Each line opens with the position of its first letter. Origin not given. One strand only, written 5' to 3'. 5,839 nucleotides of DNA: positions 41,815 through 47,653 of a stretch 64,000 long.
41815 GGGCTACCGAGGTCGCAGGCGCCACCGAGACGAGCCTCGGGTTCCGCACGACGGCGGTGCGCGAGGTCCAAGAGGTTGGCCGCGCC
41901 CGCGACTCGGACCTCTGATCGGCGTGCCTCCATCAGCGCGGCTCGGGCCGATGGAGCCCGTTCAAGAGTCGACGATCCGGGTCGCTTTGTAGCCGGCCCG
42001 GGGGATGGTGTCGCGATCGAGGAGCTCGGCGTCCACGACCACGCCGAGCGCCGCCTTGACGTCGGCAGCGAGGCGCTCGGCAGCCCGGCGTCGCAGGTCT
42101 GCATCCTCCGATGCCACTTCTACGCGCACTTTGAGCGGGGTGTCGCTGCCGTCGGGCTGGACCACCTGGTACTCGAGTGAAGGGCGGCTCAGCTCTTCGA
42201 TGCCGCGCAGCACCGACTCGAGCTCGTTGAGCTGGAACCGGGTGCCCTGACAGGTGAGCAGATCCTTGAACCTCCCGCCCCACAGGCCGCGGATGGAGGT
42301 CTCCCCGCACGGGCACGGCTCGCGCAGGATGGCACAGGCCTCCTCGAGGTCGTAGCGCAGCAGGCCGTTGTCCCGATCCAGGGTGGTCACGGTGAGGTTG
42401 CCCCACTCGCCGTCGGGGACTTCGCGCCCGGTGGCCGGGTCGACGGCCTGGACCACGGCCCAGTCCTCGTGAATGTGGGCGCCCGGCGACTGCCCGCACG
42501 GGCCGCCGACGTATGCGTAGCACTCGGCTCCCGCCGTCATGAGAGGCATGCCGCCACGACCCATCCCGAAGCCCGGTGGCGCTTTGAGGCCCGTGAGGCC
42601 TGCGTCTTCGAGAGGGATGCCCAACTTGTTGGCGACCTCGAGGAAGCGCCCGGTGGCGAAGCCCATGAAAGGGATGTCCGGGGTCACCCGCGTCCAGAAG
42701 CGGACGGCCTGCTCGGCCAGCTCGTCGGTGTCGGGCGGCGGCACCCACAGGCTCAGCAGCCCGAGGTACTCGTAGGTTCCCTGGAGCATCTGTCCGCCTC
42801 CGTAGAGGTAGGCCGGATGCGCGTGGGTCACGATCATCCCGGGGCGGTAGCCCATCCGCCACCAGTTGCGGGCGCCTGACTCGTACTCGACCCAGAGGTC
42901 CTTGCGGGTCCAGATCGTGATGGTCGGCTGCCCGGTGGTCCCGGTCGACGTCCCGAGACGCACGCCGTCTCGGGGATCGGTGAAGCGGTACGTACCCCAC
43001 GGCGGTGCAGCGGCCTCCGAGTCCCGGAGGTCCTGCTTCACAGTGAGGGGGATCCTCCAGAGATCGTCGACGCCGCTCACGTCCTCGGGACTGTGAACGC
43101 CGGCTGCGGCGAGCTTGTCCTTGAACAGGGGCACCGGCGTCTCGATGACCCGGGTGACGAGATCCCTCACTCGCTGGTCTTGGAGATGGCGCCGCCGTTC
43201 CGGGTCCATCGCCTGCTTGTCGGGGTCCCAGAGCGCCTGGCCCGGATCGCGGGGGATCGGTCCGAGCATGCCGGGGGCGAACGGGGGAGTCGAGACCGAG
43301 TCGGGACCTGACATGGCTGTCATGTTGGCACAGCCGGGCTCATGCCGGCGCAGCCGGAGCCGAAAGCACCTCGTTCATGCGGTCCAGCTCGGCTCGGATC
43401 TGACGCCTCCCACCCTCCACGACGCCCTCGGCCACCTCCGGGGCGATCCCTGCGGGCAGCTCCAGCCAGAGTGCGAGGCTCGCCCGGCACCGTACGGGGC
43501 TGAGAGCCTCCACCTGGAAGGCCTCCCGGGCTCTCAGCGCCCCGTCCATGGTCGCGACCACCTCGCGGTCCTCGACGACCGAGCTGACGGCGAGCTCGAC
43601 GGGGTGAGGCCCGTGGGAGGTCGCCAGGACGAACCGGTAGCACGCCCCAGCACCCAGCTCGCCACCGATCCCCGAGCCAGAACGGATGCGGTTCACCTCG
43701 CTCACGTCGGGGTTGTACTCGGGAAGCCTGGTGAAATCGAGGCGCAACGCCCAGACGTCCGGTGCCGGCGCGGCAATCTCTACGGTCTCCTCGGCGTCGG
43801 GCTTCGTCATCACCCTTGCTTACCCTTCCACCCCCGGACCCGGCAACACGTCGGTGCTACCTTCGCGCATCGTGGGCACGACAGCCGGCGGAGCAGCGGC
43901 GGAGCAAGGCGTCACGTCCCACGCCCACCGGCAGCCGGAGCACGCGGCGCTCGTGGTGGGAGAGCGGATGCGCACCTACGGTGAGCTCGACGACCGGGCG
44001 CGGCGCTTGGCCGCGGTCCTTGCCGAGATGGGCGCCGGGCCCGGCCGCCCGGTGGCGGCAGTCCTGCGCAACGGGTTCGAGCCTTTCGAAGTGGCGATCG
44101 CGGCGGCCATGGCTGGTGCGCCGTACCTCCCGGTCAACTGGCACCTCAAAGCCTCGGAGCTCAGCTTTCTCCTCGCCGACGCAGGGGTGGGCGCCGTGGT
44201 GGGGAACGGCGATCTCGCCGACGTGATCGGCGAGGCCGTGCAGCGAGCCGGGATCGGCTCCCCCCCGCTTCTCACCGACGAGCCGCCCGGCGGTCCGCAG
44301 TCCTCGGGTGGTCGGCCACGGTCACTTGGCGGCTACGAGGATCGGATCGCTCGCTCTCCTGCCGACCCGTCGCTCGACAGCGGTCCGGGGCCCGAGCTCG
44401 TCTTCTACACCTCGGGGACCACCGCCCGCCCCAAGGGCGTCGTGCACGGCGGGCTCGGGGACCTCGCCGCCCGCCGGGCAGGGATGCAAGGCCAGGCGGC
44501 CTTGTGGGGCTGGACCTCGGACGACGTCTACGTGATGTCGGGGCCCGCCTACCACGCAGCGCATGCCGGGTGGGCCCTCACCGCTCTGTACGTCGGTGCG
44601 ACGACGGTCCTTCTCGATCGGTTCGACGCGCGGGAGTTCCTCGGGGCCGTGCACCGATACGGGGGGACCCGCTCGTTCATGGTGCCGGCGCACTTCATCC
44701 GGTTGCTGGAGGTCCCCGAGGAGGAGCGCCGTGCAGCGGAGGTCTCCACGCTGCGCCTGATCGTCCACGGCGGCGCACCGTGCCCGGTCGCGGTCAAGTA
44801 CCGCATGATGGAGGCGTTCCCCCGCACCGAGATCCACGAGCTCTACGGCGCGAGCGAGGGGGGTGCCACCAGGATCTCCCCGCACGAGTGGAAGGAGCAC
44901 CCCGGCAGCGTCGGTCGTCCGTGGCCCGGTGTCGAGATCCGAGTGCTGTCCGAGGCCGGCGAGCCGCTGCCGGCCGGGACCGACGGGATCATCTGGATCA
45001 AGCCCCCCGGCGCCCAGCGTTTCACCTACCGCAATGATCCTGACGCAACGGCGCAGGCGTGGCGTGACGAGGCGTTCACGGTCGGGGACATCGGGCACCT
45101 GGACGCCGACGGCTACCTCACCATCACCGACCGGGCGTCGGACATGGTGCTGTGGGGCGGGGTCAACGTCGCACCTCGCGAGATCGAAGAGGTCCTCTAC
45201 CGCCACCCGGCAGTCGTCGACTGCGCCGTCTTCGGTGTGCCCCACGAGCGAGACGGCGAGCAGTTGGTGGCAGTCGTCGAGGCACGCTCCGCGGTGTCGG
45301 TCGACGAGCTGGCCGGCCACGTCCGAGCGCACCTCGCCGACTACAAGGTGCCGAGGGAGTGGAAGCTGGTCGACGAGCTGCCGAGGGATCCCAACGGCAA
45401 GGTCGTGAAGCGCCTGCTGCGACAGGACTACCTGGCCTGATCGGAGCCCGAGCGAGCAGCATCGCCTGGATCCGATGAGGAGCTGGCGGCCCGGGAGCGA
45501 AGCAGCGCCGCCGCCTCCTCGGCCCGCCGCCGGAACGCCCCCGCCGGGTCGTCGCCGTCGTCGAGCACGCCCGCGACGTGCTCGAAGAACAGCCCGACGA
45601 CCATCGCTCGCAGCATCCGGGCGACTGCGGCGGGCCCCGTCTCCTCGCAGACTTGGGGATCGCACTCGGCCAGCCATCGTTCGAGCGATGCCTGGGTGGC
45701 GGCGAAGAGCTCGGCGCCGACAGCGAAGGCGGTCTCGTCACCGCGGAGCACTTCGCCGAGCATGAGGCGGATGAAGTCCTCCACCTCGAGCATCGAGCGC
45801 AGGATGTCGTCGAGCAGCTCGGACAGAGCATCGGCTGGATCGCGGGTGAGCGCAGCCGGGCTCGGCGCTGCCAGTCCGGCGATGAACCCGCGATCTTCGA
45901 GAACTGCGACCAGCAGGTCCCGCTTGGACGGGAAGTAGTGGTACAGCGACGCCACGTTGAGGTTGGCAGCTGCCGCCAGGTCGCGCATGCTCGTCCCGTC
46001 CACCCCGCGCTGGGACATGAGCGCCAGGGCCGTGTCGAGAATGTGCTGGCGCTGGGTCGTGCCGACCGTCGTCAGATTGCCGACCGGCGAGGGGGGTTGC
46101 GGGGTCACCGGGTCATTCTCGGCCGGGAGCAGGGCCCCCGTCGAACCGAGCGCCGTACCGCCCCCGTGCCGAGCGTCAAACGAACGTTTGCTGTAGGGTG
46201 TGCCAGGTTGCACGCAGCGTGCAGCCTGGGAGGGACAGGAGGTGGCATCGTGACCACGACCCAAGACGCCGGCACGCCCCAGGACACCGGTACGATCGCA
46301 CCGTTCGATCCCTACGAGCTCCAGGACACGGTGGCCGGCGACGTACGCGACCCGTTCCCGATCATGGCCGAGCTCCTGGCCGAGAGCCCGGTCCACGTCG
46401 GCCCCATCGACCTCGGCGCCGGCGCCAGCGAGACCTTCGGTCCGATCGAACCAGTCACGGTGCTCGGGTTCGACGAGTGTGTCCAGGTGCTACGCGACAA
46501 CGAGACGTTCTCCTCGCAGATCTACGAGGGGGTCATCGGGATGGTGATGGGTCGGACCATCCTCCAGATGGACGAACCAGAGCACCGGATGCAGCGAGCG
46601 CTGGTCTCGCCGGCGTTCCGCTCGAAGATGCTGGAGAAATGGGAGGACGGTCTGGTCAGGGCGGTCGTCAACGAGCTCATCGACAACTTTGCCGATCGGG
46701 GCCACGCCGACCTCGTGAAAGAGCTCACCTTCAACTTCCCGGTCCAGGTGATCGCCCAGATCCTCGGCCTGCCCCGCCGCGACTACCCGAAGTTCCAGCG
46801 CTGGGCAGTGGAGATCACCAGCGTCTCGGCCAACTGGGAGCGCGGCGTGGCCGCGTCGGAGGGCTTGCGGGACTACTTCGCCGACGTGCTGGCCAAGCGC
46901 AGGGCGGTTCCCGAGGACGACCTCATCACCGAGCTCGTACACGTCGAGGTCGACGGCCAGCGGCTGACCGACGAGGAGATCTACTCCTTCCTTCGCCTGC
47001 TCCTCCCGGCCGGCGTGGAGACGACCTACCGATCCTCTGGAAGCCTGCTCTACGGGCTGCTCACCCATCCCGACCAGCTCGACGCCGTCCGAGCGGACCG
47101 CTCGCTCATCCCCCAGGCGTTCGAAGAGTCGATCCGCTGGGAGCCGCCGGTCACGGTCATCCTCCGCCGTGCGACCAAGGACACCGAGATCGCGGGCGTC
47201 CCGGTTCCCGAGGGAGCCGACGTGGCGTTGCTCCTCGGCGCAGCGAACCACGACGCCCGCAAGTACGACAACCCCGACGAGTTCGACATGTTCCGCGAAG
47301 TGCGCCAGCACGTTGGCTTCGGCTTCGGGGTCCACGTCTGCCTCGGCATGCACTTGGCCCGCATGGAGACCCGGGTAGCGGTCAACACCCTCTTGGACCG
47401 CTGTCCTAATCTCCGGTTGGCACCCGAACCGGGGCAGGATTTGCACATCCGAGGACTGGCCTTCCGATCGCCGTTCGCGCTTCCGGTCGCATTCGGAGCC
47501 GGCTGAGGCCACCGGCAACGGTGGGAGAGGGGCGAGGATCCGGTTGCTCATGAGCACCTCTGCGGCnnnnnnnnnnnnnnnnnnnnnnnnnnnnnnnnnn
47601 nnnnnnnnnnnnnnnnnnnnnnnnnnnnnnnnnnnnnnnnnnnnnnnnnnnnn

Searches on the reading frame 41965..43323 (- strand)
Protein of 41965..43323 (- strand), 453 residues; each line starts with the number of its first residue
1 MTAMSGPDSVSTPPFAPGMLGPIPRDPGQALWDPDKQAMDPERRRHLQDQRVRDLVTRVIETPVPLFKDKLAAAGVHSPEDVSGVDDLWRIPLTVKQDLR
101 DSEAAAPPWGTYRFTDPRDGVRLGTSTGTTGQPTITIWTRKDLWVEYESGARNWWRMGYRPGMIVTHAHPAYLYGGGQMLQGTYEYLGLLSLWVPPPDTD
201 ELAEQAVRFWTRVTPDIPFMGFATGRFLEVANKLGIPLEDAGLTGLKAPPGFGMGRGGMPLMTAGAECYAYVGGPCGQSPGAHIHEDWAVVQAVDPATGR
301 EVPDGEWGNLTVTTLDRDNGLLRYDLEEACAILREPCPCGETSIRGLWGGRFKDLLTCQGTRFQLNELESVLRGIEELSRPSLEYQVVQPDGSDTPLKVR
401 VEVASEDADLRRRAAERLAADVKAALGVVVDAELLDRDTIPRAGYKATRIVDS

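Call 12: search_protein_families(library=pfam, proteins=[window:41965-43323:-], max_evalue=0.00001)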
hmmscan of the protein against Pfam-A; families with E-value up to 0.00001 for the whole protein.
window:41965-43323:- (453 aa): 1 family
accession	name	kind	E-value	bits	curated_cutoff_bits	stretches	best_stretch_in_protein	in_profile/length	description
PF14535.12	AMP-binding_C_2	-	3.7e-08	34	25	1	368-452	9-94/96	AMP-binding enzyme C-terminal domain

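Call 37: search_protein_families(library=ncbifam, proteins=[window:41965-43269:-], max_evalue=1e-10)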
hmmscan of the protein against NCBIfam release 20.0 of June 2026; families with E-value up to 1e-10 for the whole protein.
window:41965-43269:- (435 aa): 5 families
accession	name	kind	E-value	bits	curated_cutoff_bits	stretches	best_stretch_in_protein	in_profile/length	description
TIGR02155.1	PA_CoA_ligase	equivalog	6.5e-37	127.1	646.3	2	24-176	6-151/422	phenylacetate--CoA ligase PaaK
NF041878.1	paak_haloarch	equivalog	5e-35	120.9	700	2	19-174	6-154/427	phenylacetate--CoA ligase PaaK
NF045666.1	DVU1553_fam_AMP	equivalog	1.3e-16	60.7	300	1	257-324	252-320/331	DVU_1553 family AMP-dependent CoA ligase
NF053551.1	FlxY_rubin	equivalog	4.9e-16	58.5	520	1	258-430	246-418/424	flexirubin biosynthesis putative acyl-CoA ligase FlxY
TIGR03335.1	F390_ftsA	equivalog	1.8e-12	46.7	458.7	0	254-391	243-386/445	coenzyme F390 synthetase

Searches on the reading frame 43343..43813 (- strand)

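Call 13: search_protein_families(library=pfam, proteins=[window:43343-43813:-], max_evalue=0.00001)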
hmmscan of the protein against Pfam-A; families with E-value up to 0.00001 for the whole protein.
window:43343-43813:- (157 aa): 1 family
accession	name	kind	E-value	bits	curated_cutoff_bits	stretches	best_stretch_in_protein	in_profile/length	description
PF10604.15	Polyketide_cyc2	-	1.4e-08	35.6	27.4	1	6-149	3-140/142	Polyketide cyclase / dehydrase and lipid transport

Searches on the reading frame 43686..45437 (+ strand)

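Call 12: search_protein_families(library=pfam, proteins=[window:43686-45437:+], max_evalue=0.00001)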
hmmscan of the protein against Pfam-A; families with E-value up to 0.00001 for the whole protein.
window:43686-45437:+ (584 aa): 2 families
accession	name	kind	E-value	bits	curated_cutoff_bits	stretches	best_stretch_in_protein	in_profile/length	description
PF00501.34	AMP-binding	-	4.1e-69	233.6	29.9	1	78-442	3-378/384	AMP-binding enzyme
PF13193.12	AMP-binding_C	-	2.8e-20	73.5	24.5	1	499-572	1-76/76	AMP-binding enzyme C-terminal domain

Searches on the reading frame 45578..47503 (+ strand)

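Call 12: search_protein_families(library=pfam, proteins=[window:45578-47503:+], max_evalue=0.00001)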
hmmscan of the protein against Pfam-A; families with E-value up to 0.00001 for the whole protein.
window:45578-47503:+ (642 aa): 1 family
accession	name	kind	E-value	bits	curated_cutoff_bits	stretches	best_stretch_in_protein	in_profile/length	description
PF00067.27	p450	-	1.1e-30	107.2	22.8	1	426-609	212-432/462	Cytochrome P450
